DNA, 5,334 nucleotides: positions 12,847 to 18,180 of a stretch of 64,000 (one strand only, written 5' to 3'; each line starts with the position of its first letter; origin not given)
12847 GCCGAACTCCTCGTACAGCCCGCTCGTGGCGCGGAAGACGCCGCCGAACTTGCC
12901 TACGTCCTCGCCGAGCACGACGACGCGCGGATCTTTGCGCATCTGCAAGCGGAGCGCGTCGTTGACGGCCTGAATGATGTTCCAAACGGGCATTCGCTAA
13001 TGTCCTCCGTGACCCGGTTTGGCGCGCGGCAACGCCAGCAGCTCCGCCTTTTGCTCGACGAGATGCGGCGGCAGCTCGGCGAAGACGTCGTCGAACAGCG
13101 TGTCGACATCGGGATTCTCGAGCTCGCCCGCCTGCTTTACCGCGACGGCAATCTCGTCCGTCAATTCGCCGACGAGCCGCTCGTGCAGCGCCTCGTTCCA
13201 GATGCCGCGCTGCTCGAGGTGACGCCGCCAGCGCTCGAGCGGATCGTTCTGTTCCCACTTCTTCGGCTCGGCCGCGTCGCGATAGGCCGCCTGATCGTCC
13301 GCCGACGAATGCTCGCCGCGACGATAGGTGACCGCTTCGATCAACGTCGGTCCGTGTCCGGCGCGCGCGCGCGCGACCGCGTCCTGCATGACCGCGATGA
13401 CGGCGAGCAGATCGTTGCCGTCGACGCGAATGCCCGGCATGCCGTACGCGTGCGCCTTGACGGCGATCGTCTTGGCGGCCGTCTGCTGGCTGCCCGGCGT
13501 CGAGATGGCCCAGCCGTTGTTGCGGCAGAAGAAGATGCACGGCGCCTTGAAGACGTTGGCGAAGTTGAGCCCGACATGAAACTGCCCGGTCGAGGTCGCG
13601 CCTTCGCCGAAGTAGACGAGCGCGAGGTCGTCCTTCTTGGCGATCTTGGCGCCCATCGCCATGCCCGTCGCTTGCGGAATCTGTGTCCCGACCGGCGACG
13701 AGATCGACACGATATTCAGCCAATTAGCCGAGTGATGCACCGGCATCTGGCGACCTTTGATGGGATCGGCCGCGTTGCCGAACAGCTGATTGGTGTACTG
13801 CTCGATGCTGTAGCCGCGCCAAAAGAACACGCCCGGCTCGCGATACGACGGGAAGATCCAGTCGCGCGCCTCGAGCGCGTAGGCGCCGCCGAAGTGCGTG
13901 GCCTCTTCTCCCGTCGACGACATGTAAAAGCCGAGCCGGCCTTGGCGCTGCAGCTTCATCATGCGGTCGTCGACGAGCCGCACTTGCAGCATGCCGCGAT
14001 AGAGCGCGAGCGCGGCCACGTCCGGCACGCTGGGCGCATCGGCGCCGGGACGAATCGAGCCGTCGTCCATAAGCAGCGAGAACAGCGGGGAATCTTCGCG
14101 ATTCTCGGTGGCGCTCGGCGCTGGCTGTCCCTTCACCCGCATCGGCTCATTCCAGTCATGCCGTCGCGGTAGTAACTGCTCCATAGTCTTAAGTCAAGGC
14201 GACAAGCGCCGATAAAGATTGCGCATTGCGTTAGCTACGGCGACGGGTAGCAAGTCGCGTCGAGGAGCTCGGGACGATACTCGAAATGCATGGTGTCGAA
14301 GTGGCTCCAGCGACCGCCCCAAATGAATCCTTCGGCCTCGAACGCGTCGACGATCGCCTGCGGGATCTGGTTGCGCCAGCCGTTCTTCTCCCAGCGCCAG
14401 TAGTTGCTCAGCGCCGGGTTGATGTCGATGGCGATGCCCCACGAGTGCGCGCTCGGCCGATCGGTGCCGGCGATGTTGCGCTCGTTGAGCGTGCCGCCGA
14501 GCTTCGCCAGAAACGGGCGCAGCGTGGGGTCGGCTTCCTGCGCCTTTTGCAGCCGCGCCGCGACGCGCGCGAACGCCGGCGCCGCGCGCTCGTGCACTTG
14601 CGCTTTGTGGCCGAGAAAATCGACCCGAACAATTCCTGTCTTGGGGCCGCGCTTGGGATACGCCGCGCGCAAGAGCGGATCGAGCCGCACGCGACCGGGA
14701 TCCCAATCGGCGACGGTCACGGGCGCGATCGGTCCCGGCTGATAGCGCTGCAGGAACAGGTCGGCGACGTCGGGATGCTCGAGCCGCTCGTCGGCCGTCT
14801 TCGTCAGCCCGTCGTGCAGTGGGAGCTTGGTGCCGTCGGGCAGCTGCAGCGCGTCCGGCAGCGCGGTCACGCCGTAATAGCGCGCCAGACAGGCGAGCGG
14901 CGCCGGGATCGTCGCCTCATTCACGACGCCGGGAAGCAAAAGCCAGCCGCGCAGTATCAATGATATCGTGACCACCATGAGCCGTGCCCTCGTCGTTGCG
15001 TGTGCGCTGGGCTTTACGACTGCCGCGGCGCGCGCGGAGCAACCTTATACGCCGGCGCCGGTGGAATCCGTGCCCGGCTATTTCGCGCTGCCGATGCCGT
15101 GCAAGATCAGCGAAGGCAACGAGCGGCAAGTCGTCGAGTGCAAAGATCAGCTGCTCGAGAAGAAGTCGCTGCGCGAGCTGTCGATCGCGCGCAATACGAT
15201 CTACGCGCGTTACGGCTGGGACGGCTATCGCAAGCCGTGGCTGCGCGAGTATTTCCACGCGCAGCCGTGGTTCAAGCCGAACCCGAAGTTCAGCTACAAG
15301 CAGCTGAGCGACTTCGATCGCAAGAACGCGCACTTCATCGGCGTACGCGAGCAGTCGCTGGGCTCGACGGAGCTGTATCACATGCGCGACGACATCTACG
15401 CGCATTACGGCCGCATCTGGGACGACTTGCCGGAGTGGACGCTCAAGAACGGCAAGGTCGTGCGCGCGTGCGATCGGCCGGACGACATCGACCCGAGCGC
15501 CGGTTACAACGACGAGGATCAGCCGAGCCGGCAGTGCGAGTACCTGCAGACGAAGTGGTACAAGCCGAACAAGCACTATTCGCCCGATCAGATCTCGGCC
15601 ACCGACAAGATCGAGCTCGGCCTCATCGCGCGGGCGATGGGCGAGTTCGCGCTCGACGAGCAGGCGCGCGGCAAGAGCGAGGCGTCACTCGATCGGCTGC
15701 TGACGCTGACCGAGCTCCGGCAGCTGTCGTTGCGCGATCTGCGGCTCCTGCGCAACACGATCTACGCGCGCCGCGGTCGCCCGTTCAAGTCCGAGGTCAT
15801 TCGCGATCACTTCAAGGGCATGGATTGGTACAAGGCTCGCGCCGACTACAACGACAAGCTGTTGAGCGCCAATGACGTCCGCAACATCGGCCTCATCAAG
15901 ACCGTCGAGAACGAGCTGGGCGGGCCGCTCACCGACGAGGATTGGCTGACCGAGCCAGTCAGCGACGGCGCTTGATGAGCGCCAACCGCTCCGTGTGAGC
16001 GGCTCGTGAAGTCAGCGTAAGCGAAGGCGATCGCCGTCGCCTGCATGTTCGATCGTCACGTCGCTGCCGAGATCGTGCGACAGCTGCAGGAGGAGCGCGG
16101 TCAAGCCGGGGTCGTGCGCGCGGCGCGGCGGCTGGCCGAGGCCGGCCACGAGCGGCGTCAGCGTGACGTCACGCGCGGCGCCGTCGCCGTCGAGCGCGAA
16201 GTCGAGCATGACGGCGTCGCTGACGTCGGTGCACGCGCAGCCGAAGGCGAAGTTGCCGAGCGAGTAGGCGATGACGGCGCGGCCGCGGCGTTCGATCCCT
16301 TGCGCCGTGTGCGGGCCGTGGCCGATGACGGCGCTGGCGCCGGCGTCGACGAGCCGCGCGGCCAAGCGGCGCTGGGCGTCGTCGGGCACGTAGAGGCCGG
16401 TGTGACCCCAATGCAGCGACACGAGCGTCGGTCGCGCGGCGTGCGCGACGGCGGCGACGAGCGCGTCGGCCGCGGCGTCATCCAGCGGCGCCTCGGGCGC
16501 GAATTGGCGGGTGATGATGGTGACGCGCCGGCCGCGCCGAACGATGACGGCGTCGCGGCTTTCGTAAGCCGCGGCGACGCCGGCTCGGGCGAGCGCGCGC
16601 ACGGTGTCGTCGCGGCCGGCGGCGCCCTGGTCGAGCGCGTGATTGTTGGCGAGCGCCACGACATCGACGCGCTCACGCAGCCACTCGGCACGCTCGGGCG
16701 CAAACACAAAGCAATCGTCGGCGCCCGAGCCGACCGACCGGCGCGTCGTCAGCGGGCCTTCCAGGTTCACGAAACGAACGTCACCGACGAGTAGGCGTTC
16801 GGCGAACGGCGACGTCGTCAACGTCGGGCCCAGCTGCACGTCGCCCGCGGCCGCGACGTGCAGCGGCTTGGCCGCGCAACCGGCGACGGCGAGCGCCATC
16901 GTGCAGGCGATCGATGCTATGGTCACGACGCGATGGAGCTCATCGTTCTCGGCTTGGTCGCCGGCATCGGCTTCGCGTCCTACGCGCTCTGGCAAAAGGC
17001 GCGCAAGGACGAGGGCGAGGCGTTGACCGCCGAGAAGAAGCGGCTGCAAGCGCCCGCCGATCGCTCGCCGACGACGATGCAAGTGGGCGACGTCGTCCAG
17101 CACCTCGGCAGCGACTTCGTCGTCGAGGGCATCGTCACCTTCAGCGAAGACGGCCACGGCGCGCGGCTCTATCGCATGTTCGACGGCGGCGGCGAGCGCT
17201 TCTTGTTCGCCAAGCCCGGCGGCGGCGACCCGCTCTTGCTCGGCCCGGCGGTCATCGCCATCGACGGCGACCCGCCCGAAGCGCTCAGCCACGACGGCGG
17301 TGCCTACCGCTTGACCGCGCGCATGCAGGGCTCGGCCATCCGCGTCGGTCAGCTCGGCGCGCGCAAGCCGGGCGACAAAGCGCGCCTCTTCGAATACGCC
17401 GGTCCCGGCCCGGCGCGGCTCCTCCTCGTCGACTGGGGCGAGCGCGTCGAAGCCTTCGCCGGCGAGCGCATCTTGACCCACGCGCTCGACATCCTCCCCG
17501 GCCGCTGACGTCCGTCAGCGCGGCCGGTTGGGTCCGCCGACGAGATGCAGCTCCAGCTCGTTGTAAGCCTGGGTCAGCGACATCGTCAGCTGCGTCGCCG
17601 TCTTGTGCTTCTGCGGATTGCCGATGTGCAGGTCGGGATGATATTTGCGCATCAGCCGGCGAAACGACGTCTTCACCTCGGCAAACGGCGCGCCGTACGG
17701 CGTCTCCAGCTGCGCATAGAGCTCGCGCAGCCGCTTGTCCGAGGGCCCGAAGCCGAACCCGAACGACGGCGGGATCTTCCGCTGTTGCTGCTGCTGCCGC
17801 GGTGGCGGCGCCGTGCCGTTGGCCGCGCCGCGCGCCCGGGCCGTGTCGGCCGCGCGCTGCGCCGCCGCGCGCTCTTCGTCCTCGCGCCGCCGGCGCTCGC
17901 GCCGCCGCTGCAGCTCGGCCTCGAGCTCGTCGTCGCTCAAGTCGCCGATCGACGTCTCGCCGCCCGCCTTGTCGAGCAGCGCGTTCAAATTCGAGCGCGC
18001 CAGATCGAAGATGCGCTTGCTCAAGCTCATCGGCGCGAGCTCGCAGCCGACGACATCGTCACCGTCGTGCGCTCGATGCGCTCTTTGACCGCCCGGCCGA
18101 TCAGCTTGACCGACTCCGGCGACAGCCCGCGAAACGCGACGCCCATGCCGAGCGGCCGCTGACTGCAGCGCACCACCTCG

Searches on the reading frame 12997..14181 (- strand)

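Call 33: search_protein_families(library=pfam, proteins=[window:12997-14181:-], max_evalue=0.00001)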
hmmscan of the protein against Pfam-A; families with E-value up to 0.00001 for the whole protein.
window:12997-14181:- (394 aa): 1 family
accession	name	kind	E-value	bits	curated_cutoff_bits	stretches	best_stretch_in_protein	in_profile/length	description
PF00676.26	E1_dh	-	2e-92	309.8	22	1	62-357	2-297/300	Dehydrogenase E1 component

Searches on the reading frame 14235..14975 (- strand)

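Call 33: search_protein_families(library=pfam, proteins=[window:14235-14975:-], max_evalue=0.00001)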
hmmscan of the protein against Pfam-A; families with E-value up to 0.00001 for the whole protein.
window:14235-14975:- (246 aa): 1 family
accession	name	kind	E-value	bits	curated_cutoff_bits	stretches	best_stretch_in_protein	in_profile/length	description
PF13539.11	Peptidase_M15_4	-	2.3e-21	76.6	25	1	170-233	2-70/70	D-alanyl-D-alanine carboxypeptidase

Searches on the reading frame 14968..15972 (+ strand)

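Call 33: search_protein_families(library=pfam, proteins=[window:14968-15972:+], max_evalue=0.00001)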
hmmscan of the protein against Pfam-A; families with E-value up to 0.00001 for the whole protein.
window:14968-15972:+ (335 aa): 1 family
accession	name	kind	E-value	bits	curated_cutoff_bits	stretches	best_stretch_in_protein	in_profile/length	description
PF13308.11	YARHG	-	3.6e-31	107.4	27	2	239-315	7-85/85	YARHG domain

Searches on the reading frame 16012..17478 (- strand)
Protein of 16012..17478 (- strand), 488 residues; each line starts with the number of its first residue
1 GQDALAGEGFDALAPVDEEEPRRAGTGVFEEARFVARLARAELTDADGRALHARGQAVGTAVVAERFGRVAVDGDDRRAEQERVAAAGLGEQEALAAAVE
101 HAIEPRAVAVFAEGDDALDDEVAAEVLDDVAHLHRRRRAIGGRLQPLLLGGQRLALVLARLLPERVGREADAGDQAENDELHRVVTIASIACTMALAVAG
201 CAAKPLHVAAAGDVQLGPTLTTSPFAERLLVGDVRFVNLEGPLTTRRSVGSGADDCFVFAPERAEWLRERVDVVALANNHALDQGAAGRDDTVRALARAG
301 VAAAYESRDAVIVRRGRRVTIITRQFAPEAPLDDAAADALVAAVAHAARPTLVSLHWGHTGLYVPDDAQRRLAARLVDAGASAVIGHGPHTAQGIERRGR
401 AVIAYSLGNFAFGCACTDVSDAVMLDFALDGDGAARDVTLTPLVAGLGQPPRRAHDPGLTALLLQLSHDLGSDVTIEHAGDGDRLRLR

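Call 33: search_protein_families(library=pfam, proteins=[window:16012-17478:-], max_evalue=0.00001)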
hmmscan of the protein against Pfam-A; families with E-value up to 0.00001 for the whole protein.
window:16012-17478:- (488 aa): 1 family
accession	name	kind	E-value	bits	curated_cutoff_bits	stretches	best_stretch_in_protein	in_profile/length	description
PF09587.15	PGA_cap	-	3.1e-38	132.2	27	1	226-413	33-254/255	Bacterial capsule synthesis protein PGA_cap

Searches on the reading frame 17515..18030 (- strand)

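Call 8: search_protein_families(library=pfam, proteins=[window:17515-18030:-])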
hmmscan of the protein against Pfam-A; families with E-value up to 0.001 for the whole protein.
window:17515-18030:- (171 aa): 1 family
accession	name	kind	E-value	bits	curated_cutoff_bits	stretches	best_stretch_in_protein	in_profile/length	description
PF00226.36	DnaJ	-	6.1e-07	29.9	27.8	1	104-159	2-53/63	DnaJ domain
